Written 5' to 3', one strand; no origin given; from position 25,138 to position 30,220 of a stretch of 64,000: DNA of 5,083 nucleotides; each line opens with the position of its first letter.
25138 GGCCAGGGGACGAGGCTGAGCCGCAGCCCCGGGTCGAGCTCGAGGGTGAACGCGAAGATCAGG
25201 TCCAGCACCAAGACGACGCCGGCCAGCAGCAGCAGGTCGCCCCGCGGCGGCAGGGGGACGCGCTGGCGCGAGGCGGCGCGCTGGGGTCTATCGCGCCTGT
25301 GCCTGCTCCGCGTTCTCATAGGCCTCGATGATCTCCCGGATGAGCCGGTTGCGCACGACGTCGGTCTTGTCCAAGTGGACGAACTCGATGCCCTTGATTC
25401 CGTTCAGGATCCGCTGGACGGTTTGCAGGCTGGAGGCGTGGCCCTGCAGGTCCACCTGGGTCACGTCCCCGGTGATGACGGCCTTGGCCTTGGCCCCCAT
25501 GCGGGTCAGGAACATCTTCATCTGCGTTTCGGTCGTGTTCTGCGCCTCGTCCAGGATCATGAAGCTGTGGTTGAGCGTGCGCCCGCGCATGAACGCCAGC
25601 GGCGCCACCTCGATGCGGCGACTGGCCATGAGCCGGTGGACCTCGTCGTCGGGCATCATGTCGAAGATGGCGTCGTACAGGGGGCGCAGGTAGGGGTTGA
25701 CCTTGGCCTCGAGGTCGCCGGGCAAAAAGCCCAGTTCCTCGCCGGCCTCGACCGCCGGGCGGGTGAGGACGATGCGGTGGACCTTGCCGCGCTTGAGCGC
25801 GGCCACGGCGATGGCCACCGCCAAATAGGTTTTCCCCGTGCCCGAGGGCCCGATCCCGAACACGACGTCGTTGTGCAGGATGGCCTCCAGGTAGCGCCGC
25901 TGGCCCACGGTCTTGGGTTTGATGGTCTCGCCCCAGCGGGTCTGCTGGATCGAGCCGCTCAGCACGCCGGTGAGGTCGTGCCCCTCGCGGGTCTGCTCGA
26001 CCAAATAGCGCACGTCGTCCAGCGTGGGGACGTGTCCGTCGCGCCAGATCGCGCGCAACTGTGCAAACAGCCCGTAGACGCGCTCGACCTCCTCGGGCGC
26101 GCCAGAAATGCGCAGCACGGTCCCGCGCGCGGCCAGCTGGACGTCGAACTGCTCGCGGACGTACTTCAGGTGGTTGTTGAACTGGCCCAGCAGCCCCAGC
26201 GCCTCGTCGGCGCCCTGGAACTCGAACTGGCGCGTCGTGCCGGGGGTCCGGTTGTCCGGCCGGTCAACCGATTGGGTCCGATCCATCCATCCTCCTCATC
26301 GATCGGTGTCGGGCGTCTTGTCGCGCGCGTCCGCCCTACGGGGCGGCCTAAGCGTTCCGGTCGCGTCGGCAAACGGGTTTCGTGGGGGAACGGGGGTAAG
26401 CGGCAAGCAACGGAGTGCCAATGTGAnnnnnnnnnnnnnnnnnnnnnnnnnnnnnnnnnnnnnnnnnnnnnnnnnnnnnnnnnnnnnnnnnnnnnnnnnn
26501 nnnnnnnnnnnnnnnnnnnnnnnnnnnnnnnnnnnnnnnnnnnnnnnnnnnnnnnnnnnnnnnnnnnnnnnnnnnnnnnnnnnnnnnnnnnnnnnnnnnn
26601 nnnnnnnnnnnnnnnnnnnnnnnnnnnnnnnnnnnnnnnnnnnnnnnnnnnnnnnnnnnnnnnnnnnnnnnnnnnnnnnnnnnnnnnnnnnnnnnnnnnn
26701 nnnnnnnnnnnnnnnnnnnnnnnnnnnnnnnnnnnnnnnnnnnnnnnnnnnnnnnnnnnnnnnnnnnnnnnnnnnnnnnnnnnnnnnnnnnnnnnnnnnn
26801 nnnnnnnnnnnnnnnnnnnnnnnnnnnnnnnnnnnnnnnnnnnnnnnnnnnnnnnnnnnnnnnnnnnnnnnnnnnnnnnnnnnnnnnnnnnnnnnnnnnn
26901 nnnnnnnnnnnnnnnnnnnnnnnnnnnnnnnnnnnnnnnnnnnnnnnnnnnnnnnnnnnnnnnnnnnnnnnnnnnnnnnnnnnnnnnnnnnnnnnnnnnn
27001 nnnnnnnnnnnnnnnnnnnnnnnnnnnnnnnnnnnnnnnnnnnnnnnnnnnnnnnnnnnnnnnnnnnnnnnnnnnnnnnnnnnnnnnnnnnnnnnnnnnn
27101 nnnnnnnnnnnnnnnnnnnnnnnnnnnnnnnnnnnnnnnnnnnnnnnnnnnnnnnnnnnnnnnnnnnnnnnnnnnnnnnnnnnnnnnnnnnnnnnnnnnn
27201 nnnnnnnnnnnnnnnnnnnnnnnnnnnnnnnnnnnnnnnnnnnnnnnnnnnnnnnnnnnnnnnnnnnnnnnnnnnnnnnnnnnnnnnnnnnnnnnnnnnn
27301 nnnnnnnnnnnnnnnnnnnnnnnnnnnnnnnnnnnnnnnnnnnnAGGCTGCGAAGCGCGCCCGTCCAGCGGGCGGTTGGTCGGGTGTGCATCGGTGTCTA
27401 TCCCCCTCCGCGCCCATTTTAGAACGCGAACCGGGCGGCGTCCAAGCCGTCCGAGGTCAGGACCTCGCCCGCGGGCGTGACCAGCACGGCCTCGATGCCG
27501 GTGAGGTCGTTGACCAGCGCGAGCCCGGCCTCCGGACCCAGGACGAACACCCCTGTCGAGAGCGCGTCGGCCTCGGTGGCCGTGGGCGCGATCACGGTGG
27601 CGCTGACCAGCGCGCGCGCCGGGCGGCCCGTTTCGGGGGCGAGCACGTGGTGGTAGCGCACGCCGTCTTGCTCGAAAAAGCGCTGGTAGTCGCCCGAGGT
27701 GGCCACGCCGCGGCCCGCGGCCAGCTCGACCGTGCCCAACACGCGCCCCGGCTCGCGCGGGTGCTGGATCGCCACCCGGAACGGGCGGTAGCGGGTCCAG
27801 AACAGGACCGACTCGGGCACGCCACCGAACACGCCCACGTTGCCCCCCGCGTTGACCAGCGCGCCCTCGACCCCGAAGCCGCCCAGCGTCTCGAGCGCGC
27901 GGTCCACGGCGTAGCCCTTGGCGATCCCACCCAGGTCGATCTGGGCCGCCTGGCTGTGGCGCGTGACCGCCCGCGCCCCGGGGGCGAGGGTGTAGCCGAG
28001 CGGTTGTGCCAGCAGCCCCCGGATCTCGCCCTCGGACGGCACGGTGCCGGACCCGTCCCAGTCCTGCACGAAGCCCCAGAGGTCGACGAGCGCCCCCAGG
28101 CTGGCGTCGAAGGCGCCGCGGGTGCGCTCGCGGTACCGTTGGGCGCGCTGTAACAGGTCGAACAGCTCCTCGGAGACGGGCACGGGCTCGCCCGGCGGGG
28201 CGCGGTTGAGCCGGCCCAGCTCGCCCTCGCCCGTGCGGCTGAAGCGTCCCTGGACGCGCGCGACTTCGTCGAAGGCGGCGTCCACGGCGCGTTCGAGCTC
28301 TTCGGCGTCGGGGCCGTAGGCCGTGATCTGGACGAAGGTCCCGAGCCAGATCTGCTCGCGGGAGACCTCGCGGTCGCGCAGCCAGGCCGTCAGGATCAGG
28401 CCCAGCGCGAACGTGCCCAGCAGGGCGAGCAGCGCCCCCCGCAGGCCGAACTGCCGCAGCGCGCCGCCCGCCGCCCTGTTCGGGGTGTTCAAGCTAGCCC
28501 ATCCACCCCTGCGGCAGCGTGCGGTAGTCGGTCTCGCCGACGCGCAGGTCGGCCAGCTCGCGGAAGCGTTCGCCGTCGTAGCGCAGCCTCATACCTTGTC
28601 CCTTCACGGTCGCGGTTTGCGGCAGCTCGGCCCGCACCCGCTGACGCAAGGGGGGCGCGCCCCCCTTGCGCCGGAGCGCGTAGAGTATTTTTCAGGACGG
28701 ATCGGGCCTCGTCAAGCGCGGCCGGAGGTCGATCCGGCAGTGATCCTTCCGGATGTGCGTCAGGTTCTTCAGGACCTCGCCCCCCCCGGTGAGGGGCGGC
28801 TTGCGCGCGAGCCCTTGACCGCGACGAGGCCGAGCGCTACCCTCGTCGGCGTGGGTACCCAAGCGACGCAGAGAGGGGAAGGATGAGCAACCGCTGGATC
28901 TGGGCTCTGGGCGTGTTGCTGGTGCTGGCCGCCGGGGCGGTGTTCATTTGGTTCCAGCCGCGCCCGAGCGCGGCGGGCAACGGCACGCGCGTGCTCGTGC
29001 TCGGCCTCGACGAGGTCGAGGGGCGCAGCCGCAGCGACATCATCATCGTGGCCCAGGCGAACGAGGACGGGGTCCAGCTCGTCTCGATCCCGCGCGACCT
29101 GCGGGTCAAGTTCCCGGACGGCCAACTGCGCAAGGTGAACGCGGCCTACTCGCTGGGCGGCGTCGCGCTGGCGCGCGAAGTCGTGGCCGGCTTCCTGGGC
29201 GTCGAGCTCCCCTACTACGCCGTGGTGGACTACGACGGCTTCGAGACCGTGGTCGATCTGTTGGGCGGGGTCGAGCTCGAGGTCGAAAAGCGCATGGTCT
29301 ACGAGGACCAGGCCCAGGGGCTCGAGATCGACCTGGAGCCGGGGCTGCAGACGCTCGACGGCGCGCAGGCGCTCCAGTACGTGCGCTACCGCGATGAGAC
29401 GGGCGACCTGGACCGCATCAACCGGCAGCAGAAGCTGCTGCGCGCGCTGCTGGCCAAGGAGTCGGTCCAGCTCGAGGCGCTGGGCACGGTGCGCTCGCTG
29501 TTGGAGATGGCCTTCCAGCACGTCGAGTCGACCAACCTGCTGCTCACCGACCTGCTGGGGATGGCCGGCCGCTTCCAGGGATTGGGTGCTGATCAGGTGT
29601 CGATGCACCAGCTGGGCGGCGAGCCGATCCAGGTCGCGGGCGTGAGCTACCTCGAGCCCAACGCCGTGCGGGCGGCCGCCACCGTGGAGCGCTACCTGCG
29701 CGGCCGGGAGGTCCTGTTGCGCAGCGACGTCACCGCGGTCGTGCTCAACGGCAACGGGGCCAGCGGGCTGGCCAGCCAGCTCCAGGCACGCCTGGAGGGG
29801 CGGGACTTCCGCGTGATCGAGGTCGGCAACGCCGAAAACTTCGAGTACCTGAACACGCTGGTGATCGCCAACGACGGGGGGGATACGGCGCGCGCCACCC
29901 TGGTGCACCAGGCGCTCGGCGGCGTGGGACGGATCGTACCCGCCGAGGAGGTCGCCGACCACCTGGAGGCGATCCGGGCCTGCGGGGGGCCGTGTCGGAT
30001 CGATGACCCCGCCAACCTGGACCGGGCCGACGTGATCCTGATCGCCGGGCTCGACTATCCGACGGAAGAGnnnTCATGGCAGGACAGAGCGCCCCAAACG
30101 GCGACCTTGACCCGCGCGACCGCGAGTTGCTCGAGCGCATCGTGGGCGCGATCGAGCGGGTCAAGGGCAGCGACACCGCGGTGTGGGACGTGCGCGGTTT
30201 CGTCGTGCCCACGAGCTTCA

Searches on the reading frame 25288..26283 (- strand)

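Call 101: search_protein_families(library=pfam, proteins=[window:25288-26283:-], max_evalue=0.00001)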
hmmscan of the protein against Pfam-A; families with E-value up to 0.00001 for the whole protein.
window:25288-26283:- (331 aa): 4 families
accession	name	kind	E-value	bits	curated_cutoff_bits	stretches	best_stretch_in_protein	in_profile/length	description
PF02562.22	PhoH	-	9.7e-91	303.2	27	1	121-323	2-205/205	PhoH-like protein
PF13245.12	AAA_19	-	6e-09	36.6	25.1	1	128-277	1-129/134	AAA domain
PF13604.12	AAA_30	-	1.1e-08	35.5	27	1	126-279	4-130/191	AAA domain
PF01695.23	IstB_IS21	-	1.5e-06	28.3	24.1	1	123-170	77-124/238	IstB-like ATP binding protein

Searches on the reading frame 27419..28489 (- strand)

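Call 101: search_protein_families(library=pfam, proteins=[window:27419-28489:-], max_evalue=0.00001)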
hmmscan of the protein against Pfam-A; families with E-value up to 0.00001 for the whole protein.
window:27419-28489:- (356 aa): 1 family
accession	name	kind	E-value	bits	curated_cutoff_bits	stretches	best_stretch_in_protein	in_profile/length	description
PF02424.20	ApbE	-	1.6e-77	261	25.6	1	49-336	1-266/266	ApbE family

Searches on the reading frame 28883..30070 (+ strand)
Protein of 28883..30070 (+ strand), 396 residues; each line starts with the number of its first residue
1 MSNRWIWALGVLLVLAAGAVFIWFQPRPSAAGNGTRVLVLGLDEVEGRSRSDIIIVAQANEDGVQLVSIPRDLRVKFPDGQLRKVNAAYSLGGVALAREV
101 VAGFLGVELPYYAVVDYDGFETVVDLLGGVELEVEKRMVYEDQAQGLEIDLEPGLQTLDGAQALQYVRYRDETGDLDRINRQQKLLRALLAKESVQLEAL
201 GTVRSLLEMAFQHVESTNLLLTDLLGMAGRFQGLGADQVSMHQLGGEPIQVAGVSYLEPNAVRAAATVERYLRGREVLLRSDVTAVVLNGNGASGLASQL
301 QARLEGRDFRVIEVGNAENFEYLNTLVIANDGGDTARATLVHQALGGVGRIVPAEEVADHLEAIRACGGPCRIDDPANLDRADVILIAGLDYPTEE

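Call 101: search_protein_families(library=pfam, proteins=[window:28883-30070:+], max_evalue=0.00001)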
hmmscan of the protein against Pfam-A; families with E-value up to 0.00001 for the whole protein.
window:28883-30070:+ (396 aa): 2 families
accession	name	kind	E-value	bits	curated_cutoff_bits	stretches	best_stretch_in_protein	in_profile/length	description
PF03816.19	LytR_cpsA_psr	-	8.8e-40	136.7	24.6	1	50-192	1-147/150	LytR_cpsA_psr family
PF13399.11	LytR_C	-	9.8e-11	42.9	22.2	1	282-357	1-73/86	LytR cell envelope-related transcriptional attenuator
